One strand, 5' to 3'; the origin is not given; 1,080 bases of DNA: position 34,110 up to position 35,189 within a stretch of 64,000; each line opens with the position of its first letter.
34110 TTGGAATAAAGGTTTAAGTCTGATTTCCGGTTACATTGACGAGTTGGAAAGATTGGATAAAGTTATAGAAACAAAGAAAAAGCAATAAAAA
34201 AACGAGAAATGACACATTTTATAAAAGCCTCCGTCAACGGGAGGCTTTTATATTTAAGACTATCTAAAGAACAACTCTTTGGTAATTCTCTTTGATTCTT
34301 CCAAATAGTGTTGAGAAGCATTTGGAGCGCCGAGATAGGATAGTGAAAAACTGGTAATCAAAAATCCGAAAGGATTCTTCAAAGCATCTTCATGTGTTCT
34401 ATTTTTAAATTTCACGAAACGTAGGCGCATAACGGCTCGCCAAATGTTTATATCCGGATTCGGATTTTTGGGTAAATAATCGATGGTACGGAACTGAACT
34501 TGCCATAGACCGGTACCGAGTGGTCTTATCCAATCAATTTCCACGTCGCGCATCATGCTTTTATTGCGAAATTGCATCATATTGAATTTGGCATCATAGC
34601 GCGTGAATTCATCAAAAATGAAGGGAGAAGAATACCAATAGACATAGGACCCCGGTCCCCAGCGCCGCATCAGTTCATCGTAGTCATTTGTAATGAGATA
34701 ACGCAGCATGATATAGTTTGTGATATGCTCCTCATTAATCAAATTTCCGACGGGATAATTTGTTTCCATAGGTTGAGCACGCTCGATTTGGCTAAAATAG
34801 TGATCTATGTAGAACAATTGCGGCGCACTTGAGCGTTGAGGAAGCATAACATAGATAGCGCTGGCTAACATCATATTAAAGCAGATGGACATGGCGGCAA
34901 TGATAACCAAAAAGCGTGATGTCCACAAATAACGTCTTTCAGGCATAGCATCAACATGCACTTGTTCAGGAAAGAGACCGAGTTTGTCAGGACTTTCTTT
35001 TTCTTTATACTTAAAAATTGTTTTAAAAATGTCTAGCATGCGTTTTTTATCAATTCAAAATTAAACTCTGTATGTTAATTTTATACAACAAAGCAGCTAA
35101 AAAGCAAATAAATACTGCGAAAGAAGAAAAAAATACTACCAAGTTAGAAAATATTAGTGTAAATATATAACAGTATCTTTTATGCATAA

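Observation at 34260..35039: Orphan VirB8-like gene between pepF and an OMF lipoprotein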

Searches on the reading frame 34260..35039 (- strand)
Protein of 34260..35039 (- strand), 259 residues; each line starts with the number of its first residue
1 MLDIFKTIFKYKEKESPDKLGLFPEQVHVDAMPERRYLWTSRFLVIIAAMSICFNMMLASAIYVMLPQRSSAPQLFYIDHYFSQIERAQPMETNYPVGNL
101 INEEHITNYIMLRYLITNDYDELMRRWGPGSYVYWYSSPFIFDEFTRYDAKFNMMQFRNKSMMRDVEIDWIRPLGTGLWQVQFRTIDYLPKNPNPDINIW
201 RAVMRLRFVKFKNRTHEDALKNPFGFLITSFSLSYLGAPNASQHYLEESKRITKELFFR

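Call 3: search_protein_families(library=pfam, proteins=[window:34260-35039:-], max_evalue=1)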
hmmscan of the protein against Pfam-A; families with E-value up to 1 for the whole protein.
window:34260-35039:- (259 aa): 1 family
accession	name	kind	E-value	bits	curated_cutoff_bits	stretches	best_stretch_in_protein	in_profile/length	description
PF04335.19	VirB8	-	7.5e-18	65.6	23.2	1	41-233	17-210/213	VirB8 protein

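Call 4: search_protein_families(library=ncbifam, proteins=[window:34260-35039:-], max_evalue=1)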
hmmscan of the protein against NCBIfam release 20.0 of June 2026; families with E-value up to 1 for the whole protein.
window:34260-35039:- (259 aa): 1 family
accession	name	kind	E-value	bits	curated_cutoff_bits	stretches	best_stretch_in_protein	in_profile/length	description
NF010439.0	PRK13865.1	equivalog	0.00089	18.8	188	1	40-78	36-74/237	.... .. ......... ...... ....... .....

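Call 11: find_homologous_proteins(query=window:34260-35039:-, max_evalue=0.001)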
Query window:34260-35039:- (259 aa): 405 proteins with E <= 0.001 among 477 candidates; the best 120 are listed.
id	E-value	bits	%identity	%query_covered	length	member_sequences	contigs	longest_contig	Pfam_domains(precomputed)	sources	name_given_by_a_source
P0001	2.9e-164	563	93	100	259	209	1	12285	PF04335.20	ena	-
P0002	4.6e-144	497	82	100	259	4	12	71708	PF04335.20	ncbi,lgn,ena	-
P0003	7.2e-142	490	77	100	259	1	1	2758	PF04335.20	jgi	jgi:type IV secretory pathway component VirB8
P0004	1.2e-141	489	79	100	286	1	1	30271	PF04335.20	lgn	-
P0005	1.0e-140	486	76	100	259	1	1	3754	PF04335.20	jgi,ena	-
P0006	3.1e-139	481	83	100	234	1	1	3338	PF04335.20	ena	-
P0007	5.3e-139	480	77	100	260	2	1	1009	PF04335.20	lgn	-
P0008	1.4e-137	475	76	100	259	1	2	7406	PF04335.20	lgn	-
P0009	5.9e-135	467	80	100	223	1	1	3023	PF04335.20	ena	-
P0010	7.9e-135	466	74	100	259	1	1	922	PF04335.20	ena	-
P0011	3.7e-131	454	73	100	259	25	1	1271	PF04335.20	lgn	-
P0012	3.5e-130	451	74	100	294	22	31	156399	PF04335.20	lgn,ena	-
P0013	2.2e-128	445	71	100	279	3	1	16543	PF04335.20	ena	-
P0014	3.2e-127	442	71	100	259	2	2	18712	PF04335.20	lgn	-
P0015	8.0e-127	440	70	100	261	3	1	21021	PF04335.20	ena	-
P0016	2.4e-126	439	71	100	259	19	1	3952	PF04335.20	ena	-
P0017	3.7e-126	438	70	100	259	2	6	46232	PF04335.20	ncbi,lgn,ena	-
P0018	4.9e-126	438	69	100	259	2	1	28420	PF04335.20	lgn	-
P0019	1.3e-123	430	69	100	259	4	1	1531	PF04335.20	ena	-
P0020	2.4e-122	426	70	100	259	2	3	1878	PF04335.20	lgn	-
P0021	1.7e-121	423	69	100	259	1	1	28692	PF04335.20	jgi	-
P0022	5.7e-121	421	69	100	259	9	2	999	PF04335.20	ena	-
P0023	2.5e-120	419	69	100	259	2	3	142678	PF04335.20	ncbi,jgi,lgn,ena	-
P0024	4.0e-120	418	69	100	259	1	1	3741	PF04335.20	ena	-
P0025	1.1e-118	414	68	100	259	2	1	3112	PF04335.20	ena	-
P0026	4.2e-111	389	64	99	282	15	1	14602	PF04335.20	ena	-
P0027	3.9e-110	386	63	98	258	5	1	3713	PF04335.20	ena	-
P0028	9.5e-110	384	63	100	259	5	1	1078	PF04335.20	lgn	-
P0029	9.9e-110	384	62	99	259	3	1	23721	PF04335.20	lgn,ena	-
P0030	1.9e-109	383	63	98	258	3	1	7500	PF04335.20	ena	-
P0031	5.1e-109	382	63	100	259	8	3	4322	PF04335.20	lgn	-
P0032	2.1e-108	380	63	100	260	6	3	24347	PF04335.20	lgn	-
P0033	2.5e-108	380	61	100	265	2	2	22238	PF04335.20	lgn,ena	-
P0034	3.6e-108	379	62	99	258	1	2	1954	PF04335.20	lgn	-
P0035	1.1e-107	377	64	99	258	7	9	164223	PF04335.20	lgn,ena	-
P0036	3.8e-107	376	61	99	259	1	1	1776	PF04335.20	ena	-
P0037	4.2e-107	376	61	98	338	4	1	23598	PF04335.20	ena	-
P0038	5.1e-107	375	61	99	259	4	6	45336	PF04335.20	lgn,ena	-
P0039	6.8e-107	375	59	100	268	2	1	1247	PF04335.20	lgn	-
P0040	9.6e-107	374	60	99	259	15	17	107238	PF04335.20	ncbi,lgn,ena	-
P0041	9.8e-107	374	60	100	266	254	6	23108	PF04335.20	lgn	-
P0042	1.0e-106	374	62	100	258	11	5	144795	PF04335.20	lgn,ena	-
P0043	1.2e-106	374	61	100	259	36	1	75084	PF04335.20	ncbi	-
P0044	2.9e-106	373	61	99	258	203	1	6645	PF04335.20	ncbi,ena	-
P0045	8.3e-106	371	59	99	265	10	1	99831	PF04335.20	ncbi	-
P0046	1.4e-104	367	61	100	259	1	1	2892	PF04335.20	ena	-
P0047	1.0e-102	361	60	98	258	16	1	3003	PF04335.20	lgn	-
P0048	4.2e-102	359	59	100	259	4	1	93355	PF04335.20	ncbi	-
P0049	2.5e-101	357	59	100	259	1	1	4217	PF04335.20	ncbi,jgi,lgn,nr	ncbi:MAG: type IV secretion system protein [Lactobacillus sp.]|jgi:type IV secretory pathway compone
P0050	3.0e-101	356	60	99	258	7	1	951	PF04335.20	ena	-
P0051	4.5e-101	356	59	99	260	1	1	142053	PF04335.20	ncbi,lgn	ncbi:MAG: type IV secretion system protein [Alphaproteobacteria bacterium]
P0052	5.2e-101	356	60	99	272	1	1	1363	PF04335.20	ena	-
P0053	8.0e-101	355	59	100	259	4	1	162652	PF04335.20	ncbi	-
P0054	8.1e-101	355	59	100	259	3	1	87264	PF04335.20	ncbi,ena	-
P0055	1.3e-100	354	58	100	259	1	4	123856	PF04335.20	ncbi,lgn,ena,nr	ncbi:MAG: type IV secretion system protein [Alphaproteobacteria bacterium]|nr:type IV secretion syst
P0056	2.8e-100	353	58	99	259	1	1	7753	PF04335.20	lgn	-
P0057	5.8e-100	352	57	100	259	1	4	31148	PF04335.20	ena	-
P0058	6.7e-100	352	57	99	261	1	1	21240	PF04335.20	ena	-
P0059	1.4e-99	351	58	99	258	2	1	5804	PF04335.20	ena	-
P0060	5.3e-99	349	57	100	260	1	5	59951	PF04335.20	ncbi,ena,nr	ncbi:MAG: type IV secretion system protein [Alphaproteobacteria bacterium]|nr:type IV secretion syst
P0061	1.3e-98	348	58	99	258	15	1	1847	PF04335.20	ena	-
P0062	4.1e-98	346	59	97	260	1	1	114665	PF04335.20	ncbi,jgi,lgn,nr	ncbi:MAG: type IV secretion system protein [Lactobacillaceae bacterium]|jgi:type IV secretory pathwa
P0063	1.2e-97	345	58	98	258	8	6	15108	PF04335.20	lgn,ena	-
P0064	2.2e-97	344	58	99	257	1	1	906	PF04335.20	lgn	-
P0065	2.7e-97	343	57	98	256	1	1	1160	PF04335.20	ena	-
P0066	7.4e-97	342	58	98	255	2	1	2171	PF04335.20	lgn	-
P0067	3.3e-96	340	57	97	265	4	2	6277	PF04335.20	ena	-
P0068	3.8e-96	340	56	98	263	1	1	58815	PF04335.20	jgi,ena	-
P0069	8.7e-96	338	57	99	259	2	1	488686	PF04335.20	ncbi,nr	ncbi:MAG: type IV secretion system protein [Alphaproteobacteria bacterium]|nr:type IV secretion syst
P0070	1.0e-95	338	56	99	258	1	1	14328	PF04335.20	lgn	-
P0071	1.3e-95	338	58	100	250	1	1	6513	PF04335.20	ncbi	-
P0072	3.0e-95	337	58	97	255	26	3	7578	PF04335.20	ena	-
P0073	5.3e-95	336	55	99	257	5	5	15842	PF04335.20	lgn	-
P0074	1.6e-94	334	55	100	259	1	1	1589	PF04335.20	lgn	-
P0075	2.4e-94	334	56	99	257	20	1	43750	PF04335.20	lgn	-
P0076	4.3e-94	333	57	99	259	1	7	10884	PF04335.20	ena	-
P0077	5.7e-94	333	63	85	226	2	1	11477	PF04335.20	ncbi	-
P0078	6.0e-94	332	55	98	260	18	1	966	PF04335.20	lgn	-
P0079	3.4e-93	330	54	99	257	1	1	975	PF04335.20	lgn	-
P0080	9.3e-93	329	56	100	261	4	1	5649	PF04335.20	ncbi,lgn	-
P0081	1.3e-92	328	57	97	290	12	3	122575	PF04335.20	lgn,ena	-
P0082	1.5e-92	328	58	97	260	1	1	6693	PF04335.20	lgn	-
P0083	1.6e-92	328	55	97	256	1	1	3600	PF04335.20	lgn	-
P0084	2.7e-92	327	55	98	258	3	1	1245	PF04335.20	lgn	-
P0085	2.9e-92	327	55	97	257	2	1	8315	PF04335.20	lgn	-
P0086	3.0e-92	327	56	97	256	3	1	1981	PF04335.20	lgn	-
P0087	4.9e-92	326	54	97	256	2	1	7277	PF04335.20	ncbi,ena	-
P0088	9.4e-92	325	55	98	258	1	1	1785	PF04335.20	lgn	-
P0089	1.9e-91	324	54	98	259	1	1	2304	PF04335.20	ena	-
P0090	2.1e-91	324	54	99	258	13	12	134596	PF04335.20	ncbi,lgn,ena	-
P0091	3.5e-91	323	53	97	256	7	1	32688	PF04335.20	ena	-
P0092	4.3e-91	323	60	88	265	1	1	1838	PF04335.20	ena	-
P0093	4.9e-91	323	54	97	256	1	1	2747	PF04335.20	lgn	-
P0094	5.0e-91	323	54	98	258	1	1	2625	PF04335.20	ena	-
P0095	5.4e-91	323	54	98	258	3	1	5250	PF04335.20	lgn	-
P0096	6.1e-91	323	55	97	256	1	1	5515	PF04335.20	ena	-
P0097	6.7e-91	322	55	99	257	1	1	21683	PF04335.20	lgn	-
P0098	7.5e-91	322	54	99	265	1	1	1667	PF04335.20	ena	-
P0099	7.8e-91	322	57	95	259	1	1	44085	PF04335.20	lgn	-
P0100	8.7e-91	322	53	99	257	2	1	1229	PF04335.20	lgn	-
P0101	1.2e-90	322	65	79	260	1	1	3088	PF04335.20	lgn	-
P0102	1.4e-90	321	55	97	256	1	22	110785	PF04335.20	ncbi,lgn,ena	-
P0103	1.8e-90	321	55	97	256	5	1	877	PF04335.20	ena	-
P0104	1.9e-90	321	52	97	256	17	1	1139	PF04335.20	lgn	-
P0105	2.4e-90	321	51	97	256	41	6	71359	PF04335.20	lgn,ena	-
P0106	2.5e-90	321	54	97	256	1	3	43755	PF04335.20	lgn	-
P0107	2.5e-90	321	53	99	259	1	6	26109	PF04335.20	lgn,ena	-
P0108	3.9e-90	320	57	97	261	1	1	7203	PF04335.20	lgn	-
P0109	5.1e-90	320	53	98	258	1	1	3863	PF04335.20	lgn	-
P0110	5.4e-90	320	54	99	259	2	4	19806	PF04335.20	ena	-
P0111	6.8e-90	319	52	97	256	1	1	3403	PF04335.20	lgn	-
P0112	7.6e-90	319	54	98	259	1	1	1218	PF04335.20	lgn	-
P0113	8.0e-90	319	53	98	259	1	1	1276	PF04335.20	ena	-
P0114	9.5e-90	319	55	95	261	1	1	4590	PF04335.20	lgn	-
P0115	1.1e-89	318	52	97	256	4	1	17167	PF04335.20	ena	-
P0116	1.6e-89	318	54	99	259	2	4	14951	PF04335.20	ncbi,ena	-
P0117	2.3e-89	317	53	98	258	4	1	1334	PF04335.20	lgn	-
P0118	2.4e-89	317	54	100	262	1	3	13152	PF04335.20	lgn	-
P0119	2.9e-89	317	53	98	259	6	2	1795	PF04335.20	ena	-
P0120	3.1e-89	317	52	98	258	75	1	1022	PF04335.20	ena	-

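Call 12: find_encoding_contigs(protein=window:34260-35039:-, flank=10000, max_places=6)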
Protein window:34260-35039:- (259 aa): 5 contigs read that carry it; 5 places shown.
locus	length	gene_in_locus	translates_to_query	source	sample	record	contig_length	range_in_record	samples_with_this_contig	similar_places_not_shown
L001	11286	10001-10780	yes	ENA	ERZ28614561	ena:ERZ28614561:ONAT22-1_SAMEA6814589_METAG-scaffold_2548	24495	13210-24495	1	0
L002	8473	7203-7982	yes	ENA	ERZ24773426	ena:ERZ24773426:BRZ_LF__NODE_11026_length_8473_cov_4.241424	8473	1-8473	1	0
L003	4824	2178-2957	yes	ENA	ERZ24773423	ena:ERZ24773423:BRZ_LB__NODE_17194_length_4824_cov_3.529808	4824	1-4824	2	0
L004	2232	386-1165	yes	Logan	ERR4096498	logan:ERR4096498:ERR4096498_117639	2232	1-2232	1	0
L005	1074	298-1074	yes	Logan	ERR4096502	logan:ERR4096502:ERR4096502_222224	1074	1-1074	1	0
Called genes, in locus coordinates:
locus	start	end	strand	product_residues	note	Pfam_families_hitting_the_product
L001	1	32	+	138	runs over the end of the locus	PF14345:GDYXXLXY (weak)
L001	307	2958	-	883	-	-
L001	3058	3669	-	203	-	-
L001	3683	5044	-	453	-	PF02321:OEP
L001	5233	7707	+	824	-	PF00343:Phosphorylase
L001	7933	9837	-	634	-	PF05345:He_PIG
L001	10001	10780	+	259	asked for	PF04335:VirB8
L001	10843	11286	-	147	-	?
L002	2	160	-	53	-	?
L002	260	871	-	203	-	-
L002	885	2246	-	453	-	PF02321:OEP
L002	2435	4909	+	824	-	PF00343:Phosphorylase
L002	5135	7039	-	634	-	PF05345:He_PIG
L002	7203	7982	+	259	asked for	PF04335:VirB8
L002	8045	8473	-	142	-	?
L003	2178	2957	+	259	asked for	PF04335:VirB8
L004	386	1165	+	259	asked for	PF04335:VirB8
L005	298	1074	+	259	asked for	PF04335:VirB8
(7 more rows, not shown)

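Call 14: find_related_loci(query=window:34260-35039:-, collection=genome_contigs, flank=10000)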
Query window:34260-35039:- (259 aa) in genome_contigs; peptide patterns used: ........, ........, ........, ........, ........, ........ (x = any residue, [..] = any of these).
77 stretches matched a pattern; 36 encode a relative of the query (tblastn E <= 1e-3); 35 distinct loci.
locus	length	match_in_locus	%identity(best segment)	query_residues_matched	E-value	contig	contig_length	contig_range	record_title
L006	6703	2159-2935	93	1-259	4e-170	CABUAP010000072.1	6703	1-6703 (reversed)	MAG TPA_asm: uncultured Azospirillum sp. isolate MGYG-HGUT-03845 genome assembly, contig: GUT_GENOME245766_72, whole gen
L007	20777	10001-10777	93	1-259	4e-169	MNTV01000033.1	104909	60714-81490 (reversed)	MAG: Azospirillum sp. 51_20 Ley3_66761_scaffold_696, whole genome shotgun sequence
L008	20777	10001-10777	93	1-259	4e-169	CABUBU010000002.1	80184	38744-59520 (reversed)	MAG TPA_asm: uncultured Azospirillum sp. isolate MGYG-HGUT-03859 genome assembly, contig: GUT_GENOME246211_2, whole geno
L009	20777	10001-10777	92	1-259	3e-167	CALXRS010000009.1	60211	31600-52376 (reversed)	MAG: uncultured Alphaproteobacteria bacterium isolate BRZ_KK__bin28 genome assembly, contig: BRZ_KK__NODE_819_length_602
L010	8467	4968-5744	90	1-259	3e-164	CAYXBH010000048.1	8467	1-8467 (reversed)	MAG TPA_asm: uncultured Azospirillum sp. isolate SRP141132_co3_342 genome assembly, contig: NODE_8163_length_8467_cov_6.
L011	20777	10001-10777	89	1-259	2e-163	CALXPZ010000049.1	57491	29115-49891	MAG: uncultured Alphaproteobacteria bacterium isolate E20__bin236 genome assembly, contig: E20__k127_3735761, whole geno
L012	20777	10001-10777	88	1-259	7e-162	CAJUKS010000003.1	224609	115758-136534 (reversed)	MAG TPA_asm: uncultured Alphaproteobacteria bacterium isolate MGBC160833 genome assembly, contig: MGBC160833.3, whole ge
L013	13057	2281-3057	88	1-259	1e-161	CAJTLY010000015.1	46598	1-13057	MAG TPA_asm: uncultured Alphaproteobacteria bacterium isolate MGBC103387 genome assembly, contig: MGBC103387.15, whole g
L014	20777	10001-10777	88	1-259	2e-160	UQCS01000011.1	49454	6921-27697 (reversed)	uncultured Azospirillum sp. isolate UMGS149 genome assembly, contig: NODE_166_length_49454_cov_5.764388, whole genome sh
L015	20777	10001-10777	72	1-259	4e-137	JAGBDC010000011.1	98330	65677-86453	MAG: Alphaproteobacteria bacterium isolate RGIG9009 Water_deer_Rectum-3__c184330, whole genome shotgun sequence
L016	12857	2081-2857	73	1-259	2e-136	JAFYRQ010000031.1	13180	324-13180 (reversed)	MAG: Alphaproteobacteria bacterium isolate RGIG7359 Water_buffalos_Cecum-5__c571988, whole genome shotgun sequence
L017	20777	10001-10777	72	1-259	2e-135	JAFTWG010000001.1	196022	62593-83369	MAG: Alphaproteobacteria bacterium isolate RGIG4207 Roe_deer_Colon-3__c1445, whole genome shotgun sequence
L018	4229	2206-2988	74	1-259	1e-137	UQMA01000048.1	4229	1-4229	uncultured Azospirillum sp. isolate UMGS418 genome assembly, contig: NODE_8033_length_4229_cov_4.509823, whole genome sh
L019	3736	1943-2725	73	1-259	9e-138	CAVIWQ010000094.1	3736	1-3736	Bacteroidaceae bacterium isolate G02630-L1_cleanbin_000010 genome assembly, contig: Spades_G02630-L1_contig_13217, whole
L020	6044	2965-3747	71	1-259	6e-132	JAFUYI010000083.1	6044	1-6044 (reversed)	MAG: Alphaproteobacteria bacterium isolate RGIG4937 Roe_deer_Rumen-3__c324101, whole genome shotgun sequence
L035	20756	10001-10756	58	1-252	3e-101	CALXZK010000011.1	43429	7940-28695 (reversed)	MAG: uncultured Alphaproteobacteria bacterium isolate BRZ_QR__bin60 genome assembly, contig: BRZ_QR__NODE_615_length_434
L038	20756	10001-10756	51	1-252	4e-85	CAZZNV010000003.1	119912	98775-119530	MAG TPA_asm: uncultured Azospirillaceae bacterium isolate SRP199465_co1_58 genome assembly, contig: NODE_181_length_1199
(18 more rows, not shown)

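Call 16: search_solved_structures(query=window:34260-35039:-, max_evalue=1, show_alignments=2)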
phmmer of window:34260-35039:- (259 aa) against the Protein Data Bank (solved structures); distinct sequences matched with E-value up to 1: 3.
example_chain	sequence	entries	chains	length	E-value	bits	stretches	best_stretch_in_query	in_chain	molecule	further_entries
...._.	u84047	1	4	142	0.84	12.4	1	160-233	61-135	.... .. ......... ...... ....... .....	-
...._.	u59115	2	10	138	0.85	12.3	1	160-232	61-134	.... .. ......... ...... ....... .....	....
2bhm_A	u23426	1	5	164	0.99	12.1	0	160-233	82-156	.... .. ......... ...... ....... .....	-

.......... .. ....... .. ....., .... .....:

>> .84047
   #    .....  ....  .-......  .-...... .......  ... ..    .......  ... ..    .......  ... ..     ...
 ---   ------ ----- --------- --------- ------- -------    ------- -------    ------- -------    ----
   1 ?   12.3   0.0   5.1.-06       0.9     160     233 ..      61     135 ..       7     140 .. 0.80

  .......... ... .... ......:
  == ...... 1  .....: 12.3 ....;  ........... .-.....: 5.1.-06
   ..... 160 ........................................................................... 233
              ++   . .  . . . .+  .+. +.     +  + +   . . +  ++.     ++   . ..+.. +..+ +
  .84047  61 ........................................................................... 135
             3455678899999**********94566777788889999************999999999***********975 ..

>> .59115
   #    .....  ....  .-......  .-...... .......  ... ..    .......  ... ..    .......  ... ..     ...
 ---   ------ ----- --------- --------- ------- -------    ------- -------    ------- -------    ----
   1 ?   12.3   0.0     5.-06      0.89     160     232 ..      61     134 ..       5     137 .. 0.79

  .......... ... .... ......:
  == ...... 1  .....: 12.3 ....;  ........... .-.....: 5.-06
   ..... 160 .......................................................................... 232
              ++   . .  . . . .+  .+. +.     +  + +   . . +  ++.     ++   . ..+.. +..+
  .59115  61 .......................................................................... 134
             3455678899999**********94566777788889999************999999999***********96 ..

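Call 20: search_protein_families(library=pfam, proteins=[L035:4419-5120:-, L035:5381-7417:-, L035:10811-11752:-, L035:11762-12886:-, L035:13004-13711:-, L035:13765-14406:-, L035:15347-16396:-, L038:10793-11572:+, L038:5504-7549:-, L038:4484-5185:-], max_evalue=0.001)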
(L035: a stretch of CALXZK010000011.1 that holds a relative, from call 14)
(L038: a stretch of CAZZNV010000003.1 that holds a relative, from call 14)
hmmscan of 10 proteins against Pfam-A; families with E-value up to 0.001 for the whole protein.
L035:4419-5120:- (233 aa): 2 families
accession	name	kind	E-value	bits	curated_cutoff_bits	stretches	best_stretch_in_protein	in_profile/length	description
PF04055.27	Radical_SAM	-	3.4e-18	66.8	29.5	1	25-158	1-141/166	Radical SAM superfamily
PF13353.11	Fer4_12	-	3.3e-09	37.6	22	1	24-129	8-118/137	4Fe-4S single cluster domain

L035:5381-7417:- (678 aa): 2 families
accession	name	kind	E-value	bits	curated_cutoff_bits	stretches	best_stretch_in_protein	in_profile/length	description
PF13597.11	NRDD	-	1.1e-176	589.3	26.2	1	131-664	2-531/562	Anaerobic ribonucleoside-triphosphate reductase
PF03477.21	ATP-cone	-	6.3e-25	88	25.8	1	13-101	2-87/88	ATP cone domain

L035:10811-11752:- (313 aa): 2 families
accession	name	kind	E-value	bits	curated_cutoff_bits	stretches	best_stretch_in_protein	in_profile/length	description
PF03641.19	Lysine_decarbox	-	5.6e-16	59.4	27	1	65-186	1-112/131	Possible lysine decarboxylase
PF18306.6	LDcluster4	-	6.6e-07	29.5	26.3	1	23-144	4-112/151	SLOG cluster4 family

L035:11762-12886:- (374 aa): 1 family
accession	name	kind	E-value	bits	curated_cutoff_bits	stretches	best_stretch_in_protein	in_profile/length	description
PF01702.25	TGT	-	9.2e-159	528.7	26.3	1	14-367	3-356/357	Queuine tRNA-ribosyltransferase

L035:13004-13711:- (235 aa): 2 families
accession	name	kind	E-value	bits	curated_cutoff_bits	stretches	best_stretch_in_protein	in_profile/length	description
PF00072.30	Response_reg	-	7.5e-29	100.6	30.2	1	6-118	1-111/111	Response regulator receiver domain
PF00486.34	Trans_reg_C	-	2.7e-27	95.1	26.2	1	154-224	4-76/77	Transcriptional regulatory protein, C terminal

L035:13765-14406:- (213 aa): 3 families
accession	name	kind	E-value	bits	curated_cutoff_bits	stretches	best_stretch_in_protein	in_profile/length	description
PF00834.25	Ribul_P_3_epim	-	1.9e-82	275.9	21.1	1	5-200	1-198/198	Ribulose-phosphate 3 epimerase family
PF00977.27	His_biosynth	-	1.4e-05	25.1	23.6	1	151-207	56-113/228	Histidine biosynthesis protein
PF01884.23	PcrB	-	0.00074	19.5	23.9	0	153-203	167-215/226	PcrB family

L035:15347-16396:- (349 aa): 1 family
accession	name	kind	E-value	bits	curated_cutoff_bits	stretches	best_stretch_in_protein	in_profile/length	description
PF01116.26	F_bP_aldolase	-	1e-92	311.1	25.5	1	4-327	1-276/277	Fructose-bisphosphate aldolase class-II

L038:10793-11572:+ (259 aa): 1 family
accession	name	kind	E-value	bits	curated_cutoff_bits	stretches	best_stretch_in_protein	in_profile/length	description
PF04335.19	VirB8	-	4.5e-17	63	23.2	1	41-233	17-210/213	VirB8 protein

L038:5504-7549:- (681 aa): 2 families
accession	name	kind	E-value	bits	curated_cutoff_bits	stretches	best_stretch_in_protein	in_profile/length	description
PF13597.11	NRDD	-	1.5e-177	592.1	26.2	1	133-668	1-532/562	Anaerobic ribonucleoside-triphosphate reductase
PF03477.21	ATP-cone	-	7.7e-24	84.5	25.8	1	16-104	2-87/88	ATP cone domain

L038:4484-5185:- (233 aa): 2 families
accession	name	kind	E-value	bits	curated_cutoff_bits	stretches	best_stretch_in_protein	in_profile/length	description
PF04055.27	Radical_SAM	-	2e-20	74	29.5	1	25-159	1-143/166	Radical SAM superfamily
PF13353.11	Fer4_12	-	3.1e-09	37.7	22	1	24-107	8-94/137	4Fe-4S single cluster domain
